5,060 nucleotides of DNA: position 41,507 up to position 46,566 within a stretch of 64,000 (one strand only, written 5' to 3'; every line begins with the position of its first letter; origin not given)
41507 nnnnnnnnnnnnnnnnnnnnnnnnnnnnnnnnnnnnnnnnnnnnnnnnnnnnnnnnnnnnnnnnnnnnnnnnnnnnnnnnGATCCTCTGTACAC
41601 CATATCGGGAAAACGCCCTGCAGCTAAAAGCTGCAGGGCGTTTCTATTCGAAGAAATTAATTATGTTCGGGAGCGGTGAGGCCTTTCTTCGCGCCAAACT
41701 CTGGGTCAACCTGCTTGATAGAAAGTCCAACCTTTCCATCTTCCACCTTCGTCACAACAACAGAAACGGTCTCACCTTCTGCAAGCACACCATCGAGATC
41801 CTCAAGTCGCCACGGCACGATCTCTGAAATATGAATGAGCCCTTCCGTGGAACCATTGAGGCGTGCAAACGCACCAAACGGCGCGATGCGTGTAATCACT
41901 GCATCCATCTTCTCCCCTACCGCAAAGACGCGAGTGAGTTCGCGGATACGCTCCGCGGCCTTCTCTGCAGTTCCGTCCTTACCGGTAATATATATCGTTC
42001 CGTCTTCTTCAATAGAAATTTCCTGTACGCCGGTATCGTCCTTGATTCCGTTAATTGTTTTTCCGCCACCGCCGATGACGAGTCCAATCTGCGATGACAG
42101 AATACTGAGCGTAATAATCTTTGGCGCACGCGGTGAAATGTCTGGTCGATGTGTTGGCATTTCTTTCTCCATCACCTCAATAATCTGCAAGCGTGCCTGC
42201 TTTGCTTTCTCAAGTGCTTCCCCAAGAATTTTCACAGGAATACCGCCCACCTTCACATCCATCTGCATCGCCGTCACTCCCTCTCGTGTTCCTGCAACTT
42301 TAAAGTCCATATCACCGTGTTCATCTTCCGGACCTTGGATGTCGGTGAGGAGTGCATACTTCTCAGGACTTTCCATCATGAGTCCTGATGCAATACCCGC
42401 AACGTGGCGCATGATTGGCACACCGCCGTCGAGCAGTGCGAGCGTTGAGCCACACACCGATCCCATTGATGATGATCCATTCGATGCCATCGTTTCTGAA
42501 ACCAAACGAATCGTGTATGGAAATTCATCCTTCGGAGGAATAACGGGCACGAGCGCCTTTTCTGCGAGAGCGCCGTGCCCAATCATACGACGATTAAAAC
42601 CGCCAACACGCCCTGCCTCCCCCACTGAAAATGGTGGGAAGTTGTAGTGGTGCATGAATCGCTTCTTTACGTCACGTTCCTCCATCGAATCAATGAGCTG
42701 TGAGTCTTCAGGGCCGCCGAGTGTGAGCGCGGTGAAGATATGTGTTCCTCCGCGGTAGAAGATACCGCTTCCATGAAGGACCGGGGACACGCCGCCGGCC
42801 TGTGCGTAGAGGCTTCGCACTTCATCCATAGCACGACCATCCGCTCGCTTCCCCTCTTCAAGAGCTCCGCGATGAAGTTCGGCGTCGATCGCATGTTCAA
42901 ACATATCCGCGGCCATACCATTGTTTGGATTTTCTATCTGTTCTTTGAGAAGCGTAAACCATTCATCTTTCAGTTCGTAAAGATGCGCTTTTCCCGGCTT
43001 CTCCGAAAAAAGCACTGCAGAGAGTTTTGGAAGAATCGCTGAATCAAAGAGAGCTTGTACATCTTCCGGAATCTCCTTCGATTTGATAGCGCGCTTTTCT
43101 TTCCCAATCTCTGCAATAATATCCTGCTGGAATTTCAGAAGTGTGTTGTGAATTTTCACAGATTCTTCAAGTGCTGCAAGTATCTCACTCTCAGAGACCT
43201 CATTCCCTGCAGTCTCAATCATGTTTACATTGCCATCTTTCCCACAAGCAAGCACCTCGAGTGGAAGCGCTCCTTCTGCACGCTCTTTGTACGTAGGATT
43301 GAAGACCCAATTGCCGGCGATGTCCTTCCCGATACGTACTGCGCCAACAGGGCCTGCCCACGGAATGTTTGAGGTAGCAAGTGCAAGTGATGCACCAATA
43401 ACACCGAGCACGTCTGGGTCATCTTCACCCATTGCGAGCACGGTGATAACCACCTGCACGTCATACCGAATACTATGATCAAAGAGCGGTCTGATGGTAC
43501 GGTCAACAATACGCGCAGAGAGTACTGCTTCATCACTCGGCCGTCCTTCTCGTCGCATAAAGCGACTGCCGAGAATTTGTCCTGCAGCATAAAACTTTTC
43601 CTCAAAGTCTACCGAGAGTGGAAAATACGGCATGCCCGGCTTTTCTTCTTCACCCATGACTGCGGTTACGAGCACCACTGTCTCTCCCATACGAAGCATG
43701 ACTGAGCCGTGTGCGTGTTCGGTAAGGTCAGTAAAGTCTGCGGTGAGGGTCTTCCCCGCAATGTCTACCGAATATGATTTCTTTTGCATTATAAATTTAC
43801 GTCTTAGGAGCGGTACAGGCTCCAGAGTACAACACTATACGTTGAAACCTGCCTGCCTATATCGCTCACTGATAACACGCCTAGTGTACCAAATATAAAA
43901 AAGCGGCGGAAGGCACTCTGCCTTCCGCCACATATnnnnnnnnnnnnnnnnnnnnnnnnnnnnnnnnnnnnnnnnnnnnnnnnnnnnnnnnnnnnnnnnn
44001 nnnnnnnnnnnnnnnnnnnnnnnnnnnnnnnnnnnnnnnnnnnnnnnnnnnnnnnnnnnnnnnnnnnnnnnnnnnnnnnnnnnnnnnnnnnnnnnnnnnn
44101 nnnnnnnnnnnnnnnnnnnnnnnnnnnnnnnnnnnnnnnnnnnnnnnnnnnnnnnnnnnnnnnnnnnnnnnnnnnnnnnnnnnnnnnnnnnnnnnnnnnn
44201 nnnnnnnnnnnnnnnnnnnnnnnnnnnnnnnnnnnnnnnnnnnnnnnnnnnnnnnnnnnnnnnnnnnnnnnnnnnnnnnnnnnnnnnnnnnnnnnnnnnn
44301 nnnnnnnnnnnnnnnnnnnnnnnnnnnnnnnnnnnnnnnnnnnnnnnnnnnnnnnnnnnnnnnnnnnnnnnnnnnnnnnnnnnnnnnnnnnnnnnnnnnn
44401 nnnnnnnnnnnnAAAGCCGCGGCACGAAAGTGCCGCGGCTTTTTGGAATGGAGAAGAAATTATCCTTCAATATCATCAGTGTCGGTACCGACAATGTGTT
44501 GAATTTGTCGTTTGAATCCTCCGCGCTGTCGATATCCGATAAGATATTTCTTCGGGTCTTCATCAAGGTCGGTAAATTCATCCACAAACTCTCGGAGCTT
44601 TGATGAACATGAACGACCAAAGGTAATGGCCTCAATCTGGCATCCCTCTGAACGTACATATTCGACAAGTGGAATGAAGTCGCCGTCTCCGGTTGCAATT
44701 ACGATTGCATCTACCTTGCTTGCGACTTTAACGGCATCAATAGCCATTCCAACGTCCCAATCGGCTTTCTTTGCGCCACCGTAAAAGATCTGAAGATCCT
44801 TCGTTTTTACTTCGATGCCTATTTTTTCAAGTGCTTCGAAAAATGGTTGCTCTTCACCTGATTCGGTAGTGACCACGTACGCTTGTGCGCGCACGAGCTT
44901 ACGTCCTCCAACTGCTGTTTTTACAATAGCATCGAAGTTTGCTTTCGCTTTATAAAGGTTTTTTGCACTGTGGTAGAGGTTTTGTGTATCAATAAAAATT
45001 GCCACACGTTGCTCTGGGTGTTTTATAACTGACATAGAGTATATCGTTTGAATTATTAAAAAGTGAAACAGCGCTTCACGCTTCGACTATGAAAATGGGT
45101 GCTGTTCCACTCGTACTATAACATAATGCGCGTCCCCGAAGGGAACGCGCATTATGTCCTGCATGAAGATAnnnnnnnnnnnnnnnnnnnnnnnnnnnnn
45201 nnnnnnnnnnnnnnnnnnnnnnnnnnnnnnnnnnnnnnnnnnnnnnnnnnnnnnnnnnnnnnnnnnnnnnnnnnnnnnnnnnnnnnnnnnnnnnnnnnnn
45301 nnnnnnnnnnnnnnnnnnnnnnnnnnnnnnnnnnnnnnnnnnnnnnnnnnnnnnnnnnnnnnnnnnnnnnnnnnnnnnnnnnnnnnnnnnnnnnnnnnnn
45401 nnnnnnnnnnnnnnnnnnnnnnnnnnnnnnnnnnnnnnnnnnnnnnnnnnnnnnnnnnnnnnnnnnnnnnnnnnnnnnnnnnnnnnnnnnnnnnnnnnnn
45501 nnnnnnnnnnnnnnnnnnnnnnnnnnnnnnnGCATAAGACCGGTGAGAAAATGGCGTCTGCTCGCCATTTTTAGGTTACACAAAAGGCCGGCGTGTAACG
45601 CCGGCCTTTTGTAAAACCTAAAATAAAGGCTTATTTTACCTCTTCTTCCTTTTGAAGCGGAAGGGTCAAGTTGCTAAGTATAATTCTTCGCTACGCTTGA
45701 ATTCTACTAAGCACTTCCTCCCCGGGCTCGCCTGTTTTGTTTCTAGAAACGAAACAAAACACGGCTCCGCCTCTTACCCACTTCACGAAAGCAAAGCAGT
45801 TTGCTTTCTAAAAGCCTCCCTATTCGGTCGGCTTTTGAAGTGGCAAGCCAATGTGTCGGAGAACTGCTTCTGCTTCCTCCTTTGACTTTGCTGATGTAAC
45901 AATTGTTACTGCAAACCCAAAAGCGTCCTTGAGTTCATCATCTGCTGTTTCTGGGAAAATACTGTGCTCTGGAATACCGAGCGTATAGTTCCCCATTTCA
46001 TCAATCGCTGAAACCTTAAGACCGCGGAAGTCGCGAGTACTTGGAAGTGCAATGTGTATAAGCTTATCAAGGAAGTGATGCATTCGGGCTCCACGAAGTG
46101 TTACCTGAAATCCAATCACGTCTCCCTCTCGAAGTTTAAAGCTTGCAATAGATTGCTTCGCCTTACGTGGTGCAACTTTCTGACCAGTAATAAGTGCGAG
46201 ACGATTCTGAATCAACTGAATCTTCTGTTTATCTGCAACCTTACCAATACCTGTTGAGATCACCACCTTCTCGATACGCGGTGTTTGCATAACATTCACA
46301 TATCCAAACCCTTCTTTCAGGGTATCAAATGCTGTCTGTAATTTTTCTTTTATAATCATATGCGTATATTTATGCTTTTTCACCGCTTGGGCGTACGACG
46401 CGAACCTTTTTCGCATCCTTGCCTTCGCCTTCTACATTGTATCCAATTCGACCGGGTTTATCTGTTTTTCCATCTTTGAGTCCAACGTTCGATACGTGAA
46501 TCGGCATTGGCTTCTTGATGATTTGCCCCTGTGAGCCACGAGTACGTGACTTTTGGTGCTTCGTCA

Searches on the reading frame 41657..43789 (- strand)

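Call 69: search_protein_families(library=pfam, proteins=[window:41657-43789:-], max_evalue=0.001)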
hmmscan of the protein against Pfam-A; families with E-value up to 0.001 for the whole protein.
window:41657-43789:- (710 aa): 4 families
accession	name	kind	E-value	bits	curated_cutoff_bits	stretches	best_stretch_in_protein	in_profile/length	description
PF01138.27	RNase_PH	-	3e-43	147.8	25.5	2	20-143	9-130/130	3' exoribonuclease family, domain 1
PF00575.29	S1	-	2.7e-11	44.1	22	1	622-690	2-72/74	S1 RNA binding domain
PF03725.20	RNase_PH_C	-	3.1e-11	43.5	20.8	2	466-532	6-67/67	3' exoribonuclease family, domain 2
PF00013.35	KH_1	-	5.4e-09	36.1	21.5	1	559-617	2-66/66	KH domain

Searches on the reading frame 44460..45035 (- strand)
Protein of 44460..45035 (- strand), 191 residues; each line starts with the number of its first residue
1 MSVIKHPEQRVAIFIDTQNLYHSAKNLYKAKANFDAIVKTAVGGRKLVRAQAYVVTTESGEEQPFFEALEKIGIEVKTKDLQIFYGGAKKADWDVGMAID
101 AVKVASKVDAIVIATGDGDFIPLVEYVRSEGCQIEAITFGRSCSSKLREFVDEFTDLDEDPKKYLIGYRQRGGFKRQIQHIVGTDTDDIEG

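Call 69: search_protein_families(library=pfam, proteins=[window:44460-45035:-], max_evalue=0.001)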
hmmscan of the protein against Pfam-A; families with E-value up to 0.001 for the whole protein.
window:44460-45035:- (191 aa): 1 family
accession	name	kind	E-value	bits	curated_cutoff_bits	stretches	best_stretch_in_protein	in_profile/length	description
PF01936.24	NYN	-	8.2e-33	114.4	24.2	1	10-158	1-145/145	NYN domain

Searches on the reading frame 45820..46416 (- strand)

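Call 69: search_protein_families(library=pfam, proteins=[window:45820-46416:-], max_evalue=0.001)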
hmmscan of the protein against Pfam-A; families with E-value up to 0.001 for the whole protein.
window:45820-46416:- (198 aa): 2 families
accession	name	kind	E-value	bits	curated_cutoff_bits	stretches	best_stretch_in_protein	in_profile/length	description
PF00673.26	Ribosomal_L5_C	-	1.2e-29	102.7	27.8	1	101-192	2-93/94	ribosomal L5P family C-terminus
PF00281.24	Ribosomal_L5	-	1.3e-17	64.2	34.9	1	41-96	1-57/57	Ribosomal protein L5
